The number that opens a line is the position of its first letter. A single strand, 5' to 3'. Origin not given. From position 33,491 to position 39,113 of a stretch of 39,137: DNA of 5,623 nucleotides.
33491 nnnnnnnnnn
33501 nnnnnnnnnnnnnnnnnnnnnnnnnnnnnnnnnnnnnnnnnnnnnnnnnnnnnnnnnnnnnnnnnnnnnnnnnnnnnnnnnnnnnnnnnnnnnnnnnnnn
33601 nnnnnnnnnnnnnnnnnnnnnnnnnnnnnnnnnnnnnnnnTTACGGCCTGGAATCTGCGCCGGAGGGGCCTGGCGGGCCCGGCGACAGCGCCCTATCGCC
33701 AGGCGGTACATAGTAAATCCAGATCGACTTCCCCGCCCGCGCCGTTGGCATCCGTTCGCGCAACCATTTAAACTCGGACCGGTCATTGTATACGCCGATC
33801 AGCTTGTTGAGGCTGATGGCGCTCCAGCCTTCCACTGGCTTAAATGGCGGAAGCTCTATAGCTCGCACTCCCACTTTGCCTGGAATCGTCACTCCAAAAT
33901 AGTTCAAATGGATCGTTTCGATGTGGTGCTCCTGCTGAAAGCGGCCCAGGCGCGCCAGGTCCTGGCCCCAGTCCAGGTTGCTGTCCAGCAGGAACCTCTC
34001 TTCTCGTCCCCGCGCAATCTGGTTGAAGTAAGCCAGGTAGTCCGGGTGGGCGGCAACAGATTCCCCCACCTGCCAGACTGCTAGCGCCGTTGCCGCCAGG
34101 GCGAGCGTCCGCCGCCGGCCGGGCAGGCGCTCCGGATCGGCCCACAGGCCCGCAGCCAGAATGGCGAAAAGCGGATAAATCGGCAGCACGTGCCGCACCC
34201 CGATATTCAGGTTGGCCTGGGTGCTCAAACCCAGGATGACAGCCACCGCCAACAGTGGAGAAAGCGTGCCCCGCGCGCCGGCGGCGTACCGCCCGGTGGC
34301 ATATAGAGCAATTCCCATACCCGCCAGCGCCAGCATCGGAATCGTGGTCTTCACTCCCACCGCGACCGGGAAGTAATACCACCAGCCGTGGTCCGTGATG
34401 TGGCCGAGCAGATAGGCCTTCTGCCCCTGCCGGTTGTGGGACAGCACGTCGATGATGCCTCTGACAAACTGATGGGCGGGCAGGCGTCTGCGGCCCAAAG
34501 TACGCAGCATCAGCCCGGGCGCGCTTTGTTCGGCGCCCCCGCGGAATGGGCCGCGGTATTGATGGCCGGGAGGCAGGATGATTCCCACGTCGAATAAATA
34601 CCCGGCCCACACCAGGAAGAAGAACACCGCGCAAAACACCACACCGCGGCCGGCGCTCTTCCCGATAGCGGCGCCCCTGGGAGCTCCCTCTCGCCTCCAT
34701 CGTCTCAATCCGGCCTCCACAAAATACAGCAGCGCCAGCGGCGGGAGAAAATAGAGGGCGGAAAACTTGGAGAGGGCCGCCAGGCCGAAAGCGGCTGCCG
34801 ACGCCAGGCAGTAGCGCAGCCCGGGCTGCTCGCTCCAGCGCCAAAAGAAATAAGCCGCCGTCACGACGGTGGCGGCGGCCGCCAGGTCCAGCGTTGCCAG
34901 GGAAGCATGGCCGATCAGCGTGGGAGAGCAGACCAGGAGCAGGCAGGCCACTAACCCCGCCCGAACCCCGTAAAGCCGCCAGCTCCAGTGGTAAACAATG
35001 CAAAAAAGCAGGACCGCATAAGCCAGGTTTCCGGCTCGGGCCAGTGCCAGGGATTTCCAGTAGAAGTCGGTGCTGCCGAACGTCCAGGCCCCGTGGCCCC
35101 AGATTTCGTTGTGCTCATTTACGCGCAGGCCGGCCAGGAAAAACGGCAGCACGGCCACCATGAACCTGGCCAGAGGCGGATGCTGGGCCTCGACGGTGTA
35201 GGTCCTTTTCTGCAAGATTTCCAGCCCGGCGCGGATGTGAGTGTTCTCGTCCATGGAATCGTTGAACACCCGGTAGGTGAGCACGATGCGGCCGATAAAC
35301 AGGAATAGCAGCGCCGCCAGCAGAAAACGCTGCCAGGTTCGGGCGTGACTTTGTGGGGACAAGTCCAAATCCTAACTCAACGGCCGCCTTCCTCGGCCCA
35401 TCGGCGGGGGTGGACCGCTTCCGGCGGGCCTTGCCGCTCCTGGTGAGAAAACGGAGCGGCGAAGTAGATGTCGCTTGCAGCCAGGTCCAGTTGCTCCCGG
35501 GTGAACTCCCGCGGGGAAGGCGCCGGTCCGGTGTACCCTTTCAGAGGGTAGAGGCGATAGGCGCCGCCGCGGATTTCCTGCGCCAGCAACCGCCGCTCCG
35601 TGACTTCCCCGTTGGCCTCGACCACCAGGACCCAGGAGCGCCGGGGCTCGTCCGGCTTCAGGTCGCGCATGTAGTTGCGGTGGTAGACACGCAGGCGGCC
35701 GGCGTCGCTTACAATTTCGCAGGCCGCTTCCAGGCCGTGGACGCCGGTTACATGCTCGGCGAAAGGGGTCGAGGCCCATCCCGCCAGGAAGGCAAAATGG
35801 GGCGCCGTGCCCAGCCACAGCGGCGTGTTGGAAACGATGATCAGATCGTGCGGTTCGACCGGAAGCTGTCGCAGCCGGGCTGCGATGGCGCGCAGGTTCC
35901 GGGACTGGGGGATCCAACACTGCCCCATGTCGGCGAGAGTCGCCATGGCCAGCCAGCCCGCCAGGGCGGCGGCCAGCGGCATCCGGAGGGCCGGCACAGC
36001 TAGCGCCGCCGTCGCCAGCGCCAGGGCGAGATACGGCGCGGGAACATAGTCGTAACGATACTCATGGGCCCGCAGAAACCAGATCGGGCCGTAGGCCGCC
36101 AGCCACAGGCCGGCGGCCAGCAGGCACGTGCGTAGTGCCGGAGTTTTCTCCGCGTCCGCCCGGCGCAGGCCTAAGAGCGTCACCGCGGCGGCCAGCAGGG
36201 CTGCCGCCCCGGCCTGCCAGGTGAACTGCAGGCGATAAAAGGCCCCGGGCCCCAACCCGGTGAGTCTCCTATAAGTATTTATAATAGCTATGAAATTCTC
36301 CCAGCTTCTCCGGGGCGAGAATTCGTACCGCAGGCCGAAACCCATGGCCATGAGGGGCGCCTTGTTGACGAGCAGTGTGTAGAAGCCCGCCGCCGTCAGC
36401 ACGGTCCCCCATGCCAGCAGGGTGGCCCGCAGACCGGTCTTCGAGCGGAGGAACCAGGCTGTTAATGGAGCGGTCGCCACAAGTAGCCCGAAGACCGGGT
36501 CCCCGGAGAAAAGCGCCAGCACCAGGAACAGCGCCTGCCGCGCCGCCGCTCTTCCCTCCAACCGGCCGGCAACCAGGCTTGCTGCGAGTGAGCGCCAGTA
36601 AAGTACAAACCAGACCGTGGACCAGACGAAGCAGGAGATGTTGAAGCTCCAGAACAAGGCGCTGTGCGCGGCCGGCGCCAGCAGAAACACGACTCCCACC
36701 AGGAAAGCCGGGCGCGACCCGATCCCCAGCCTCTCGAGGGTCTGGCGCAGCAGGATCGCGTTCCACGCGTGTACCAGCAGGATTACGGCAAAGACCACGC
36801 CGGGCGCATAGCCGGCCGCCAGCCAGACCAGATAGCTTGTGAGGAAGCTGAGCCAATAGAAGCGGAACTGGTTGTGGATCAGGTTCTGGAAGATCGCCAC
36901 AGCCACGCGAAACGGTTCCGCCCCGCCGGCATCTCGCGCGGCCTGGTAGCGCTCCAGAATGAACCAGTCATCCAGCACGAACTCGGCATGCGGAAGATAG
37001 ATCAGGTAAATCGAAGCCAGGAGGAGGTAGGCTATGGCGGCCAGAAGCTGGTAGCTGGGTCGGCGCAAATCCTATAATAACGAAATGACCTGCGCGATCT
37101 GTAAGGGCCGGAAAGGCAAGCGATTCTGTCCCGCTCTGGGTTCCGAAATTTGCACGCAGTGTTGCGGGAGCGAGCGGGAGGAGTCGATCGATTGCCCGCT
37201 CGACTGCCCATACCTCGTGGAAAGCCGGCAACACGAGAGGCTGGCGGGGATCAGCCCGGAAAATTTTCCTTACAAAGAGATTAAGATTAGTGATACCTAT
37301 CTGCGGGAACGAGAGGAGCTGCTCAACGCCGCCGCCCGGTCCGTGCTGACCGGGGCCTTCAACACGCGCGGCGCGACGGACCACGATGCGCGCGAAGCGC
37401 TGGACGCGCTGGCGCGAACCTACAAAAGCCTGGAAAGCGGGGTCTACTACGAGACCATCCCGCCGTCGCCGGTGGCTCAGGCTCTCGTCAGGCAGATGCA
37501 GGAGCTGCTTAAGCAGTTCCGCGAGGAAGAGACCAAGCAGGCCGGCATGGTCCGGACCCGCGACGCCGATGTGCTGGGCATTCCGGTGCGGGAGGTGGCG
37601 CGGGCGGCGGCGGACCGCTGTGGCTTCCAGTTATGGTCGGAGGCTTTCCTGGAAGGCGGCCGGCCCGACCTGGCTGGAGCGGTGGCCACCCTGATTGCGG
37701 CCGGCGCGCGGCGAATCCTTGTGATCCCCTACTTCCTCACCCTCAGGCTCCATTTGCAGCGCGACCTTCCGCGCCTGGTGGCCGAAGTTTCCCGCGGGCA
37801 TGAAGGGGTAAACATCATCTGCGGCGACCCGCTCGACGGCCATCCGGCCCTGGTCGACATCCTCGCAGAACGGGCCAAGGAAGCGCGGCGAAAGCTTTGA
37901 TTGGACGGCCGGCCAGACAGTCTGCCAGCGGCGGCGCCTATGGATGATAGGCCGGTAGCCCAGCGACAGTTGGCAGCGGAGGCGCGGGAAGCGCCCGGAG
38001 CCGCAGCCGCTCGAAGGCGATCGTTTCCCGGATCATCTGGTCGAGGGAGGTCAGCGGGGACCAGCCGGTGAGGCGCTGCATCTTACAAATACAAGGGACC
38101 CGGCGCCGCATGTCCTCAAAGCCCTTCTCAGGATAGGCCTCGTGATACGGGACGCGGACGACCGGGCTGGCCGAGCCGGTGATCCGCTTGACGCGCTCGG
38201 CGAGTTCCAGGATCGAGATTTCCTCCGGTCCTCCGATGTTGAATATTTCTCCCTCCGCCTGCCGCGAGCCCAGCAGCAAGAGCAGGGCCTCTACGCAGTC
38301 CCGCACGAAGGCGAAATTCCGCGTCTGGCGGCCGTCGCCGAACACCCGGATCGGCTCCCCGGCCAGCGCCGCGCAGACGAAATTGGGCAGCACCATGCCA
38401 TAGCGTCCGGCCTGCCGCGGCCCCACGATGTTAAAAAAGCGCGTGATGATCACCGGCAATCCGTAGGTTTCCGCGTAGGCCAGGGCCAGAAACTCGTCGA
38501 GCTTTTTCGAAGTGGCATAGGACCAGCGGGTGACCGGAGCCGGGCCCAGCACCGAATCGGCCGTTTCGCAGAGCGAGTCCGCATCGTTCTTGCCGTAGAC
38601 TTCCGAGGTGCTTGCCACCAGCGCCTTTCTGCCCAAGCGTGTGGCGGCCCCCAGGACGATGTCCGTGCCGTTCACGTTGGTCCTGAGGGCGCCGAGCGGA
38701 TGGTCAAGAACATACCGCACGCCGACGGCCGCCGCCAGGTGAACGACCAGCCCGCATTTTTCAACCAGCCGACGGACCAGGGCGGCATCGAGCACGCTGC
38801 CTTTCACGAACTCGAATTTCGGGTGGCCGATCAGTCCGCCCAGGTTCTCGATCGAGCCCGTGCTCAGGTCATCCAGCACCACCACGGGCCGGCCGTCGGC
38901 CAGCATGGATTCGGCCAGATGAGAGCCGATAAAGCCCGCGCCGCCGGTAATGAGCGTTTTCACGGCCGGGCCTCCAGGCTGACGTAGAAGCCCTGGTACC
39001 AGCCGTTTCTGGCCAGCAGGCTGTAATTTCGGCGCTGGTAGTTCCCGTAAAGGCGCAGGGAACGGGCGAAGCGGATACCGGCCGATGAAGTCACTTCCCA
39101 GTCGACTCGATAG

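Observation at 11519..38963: Glycoconjugate supercluster with eight GT-C-like membrane proteins, one lipid-phospho-sugar synthase, fused cytoplasmic enzymes, and no recognisable exporter, polymerase or initiating transferase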

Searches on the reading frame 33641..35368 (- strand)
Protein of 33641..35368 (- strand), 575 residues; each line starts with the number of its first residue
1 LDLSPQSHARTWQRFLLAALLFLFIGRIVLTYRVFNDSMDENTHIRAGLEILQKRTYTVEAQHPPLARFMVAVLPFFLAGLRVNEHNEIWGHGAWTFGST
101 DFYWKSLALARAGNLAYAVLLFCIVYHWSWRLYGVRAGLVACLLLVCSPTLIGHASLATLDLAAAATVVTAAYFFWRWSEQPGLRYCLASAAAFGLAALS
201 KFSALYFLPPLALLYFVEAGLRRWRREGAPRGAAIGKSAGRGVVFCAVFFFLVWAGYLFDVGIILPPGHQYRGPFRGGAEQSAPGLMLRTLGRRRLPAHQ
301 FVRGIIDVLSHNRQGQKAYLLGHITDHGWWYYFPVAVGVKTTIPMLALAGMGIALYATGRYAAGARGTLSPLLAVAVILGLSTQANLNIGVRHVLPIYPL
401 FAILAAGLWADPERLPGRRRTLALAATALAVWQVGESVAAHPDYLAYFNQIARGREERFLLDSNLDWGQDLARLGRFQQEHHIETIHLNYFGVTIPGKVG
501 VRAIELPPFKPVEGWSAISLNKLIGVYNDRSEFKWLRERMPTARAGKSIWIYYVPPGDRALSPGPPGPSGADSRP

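Call 6: search_protein_families(library=pfam, proteins=[window:33641-35368:-], max_evalue=0.01)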
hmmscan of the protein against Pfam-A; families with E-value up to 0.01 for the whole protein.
window:33641-35368:- (575 aa): 3 families
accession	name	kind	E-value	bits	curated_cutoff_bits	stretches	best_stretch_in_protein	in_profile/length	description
PF13231.12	PMT_2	-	5.1e-10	40.2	26.1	1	112-228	26-141/160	Dolichyl-phosphate-mannose-protein mannosyltransferase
PF03901.23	Glyco_transf_22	-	4.6e-06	26.5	23.8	1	107-412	80-334/414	Alg9-like mannosyltransferase family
PF02366.24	PMT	-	0.0036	17.3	22.7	1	108-226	83-207/245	Dolichyl-phosphate-mannose-protein mannosyltransferase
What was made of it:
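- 33641..35368 (-): Short PMT_2 GT-C, 575 aa. Its 3' end overlaps the convergent GtrB-like gene by 73 nt. PMT_2 40.2 bits, Glyco_transf_22 26.5 bits (call 6).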

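Call 9: search_protein_families(library=ncbifam, proteins=[window:33641-35368:-], max_evalue=0.1)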
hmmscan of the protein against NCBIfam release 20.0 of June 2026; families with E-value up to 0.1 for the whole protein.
window:33641-35368:- (575 aa): 1 family
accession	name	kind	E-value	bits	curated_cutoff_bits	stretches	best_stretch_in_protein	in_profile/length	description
TIGR03663.1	TIGR03663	subfamily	0.0002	20.5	126.25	0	119-208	84-170/435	flippase activity-associated protein Agl23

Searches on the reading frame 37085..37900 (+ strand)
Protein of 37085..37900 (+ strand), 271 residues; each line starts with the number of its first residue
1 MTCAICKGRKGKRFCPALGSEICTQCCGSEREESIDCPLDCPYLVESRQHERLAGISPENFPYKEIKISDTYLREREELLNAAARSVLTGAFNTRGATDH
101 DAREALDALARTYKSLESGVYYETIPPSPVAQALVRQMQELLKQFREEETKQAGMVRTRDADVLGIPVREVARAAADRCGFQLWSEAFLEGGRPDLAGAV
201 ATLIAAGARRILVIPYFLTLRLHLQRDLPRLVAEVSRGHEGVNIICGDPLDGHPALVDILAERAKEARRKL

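Call 6: search_protein_families(library=pfam, proteins=[window:37085-37900:+], max_evalue=0.01)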
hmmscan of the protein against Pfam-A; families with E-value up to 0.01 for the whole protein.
window:37085-37900:+ (271 aa): 1 family
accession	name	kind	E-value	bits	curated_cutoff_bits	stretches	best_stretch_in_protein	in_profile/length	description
PF01903.22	CbiX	-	1.1e-17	64.7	22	1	168-262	12-106/106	CbiX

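Call 9: search_protein_families(library=ncbifam, proteins=[window:37085-37900:+], max_evalue=0.1)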
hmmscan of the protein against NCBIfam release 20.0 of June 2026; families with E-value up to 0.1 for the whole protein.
window:37085-37900:+ (271 aa): 3 families
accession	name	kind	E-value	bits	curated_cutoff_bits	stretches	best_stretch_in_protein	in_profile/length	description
NF002090.2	PRK00923.1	subfamily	2.1e-10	40.7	120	1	168-266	19-128/129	sirohydrochlorin nickelochelatase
NF033198.0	F430_CfbA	equivalog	2.2e-10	40.5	120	1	170-266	20-122/122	sirohydrochlorin nickelochelatase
NF002671.0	PRK02395.1-3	equivalog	0.00087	18.7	258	1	169-268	154-254/262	hypothetical protein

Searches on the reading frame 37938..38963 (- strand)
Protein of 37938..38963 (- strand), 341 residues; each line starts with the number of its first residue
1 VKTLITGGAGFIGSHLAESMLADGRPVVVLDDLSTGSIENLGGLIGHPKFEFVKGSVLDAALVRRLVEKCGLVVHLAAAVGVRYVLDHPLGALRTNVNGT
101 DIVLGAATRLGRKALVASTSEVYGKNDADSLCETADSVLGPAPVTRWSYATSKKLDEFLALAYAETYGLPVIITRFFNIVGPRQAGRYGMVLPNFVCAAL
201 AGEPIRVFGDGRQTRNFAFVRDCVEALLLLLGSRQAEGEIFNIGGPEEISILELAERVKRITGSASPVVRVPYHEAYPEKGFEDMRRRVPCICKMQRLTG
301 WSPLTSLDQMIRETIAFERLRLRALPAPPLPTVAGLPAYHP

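Call 6: search_protein_families(library=pfam, proteins=[window:37938-38963:-], max_evalue=0.01)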
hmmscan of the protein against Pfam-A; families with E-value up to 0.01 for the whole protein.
window:37938-38963:- (341 aa): 7 families
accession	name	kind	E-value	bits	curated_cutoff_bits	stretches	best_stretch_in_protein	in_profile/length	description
PF01370.27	Epimerase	-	2.2e-52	178.3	20.9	1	4-244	2-240/240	NAD dependent epimerase/dehydratase family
PF16363.11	GDP_Man_Dehyd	-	5e-51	174.5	27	1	4-314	1-332/332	GDP-mannose 4,6 dehydratase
PF02719.21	Polysacc_synt_2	-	9.6e-16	58.2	20.2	2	4-117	2-125/293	Polysaccharide biosynthesis protein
PF07993.18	NAD_binding_4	-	1.2e-13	51.2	20.1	1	58-188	77-216/258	Male sterility protein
PF01073.25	3Beta_HSD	-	2.2e-12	47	22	1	4-161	1-158/280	3-beta hydroxysteroid dehydrogenase/isomerase family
PF04321.23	RmlD_sub_bind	-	9.6e-08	31.9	27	1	1-280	1-249/287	RmlD substrate binding domain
PF13460.12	NAD_binding_10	-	0.00079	19.8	27.2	1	7-131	1-109/184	NAD(P)H-binding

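Call 9: search_protein_families(library=ncbifam, proteins=[window:37938-38963:-], max_evalue=0.1)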
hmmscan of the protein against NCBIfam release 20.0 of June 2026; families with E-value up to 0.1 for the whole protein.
window:37938-38963:- (341 aa): 47 families (the best 25 are shown)
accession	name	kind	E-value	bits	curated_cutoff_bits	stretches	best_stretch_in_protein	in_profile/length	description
TIGR01181.1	dTDP_gluc_dehyt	equivalog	2.8e-49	168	365.1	1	3-317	2-310/321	dTDP-glucose 4,6-dehydratase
TIGR04180.1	EDH_00030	hypoth_equivalog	6.7e-45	153.4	475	1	4-303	2-294/297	NAD-dependent 4,6-dehydratase LegB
NF008872.0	PRK11908.1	equivalog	7e-43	147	294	1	1-319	2-336/349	bifunctional UDP-4-keto-pentose/UDP-xylose synthase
NF005998.1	PRK08125.1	equivalog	2.6e-39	135.2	777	1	2-317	317-648/649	bifunctional UDP-4-amino-4-deoxy-L-arabinose formyltransferase/UDP-glucuronic acid oxidase ArnA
TIGR01179.1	galE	equivalog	1.3e-36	126.1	262.3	1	3-319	2-326/332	UDP-glucose 4-epimerase GalE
NF007582.0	PRK10217.1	equivalog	2.3e-30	105.9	698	1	2-316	3-329/355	dTDP-glucose 4,6-dehydratase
NF007490.0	PRK10084.1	subfamily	1.1e-28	100.3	649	1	1-317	1-333/361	dTDP-glucose 4,6-dehydratase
NF011728.1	PRK15181.1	equivalog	4.7e-23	81.8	760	1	3-232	18-250/348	Vi polysaccharide biosynthesis UDP-N-acetylglucosaminuronic acid C-4 epimerase TviC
TIGR02197.1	heptose_epim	equivalog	6e-23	81.5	274.6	1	4-270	2-270/316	ADP-glyceromanno-heptose 6-epimerase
TIGR03466.1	HpnA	hypoth_equivalog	6.4e-21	74.6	367.65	1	1-279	1-263/327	hopanoid-associated sugar epimerase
NF007956.0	PRK10675.1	subfamily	5.8e-17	61.8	394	1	1-315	1-326/338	UDP-glucose 4-epimerase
NF042422.1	oxyalk_red_OleD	equivalog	1.5e-14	54.1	580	1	1-277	1-265/329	2-alkyl-3-oxoalkanoate reductase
TIGR01746.1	Thioester-redct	subfamily_domain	4e-13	49.3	213.35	1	58-275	77-291/371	thioester reductase domain-containing protein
NF043036.1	ErythonDh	equivalog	2.7e-12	46.5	325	1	1-164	1-164/321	D-erythronate dehydrogenase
NF041015.1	UDPsulfquin_syn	equivalog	6.5e-12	45.1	575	1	188-266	235-314/384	UDP-sulfoquinovose synthase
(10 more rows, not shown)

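Call 10: find_encoding_contigs(protein=window:37938-38963:-, flank=10000, max_places=6)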
Protein window:37938-38963:- (341 aa): no gene with exactly this product is on record in the collection.

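Call 11: find_encoding_contigs(protein=window:37941-38963:-, flank=10000, max_places=6)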
Protein seq(341 aa) (341 aa): no gene with exactly this product is on record in the collection.
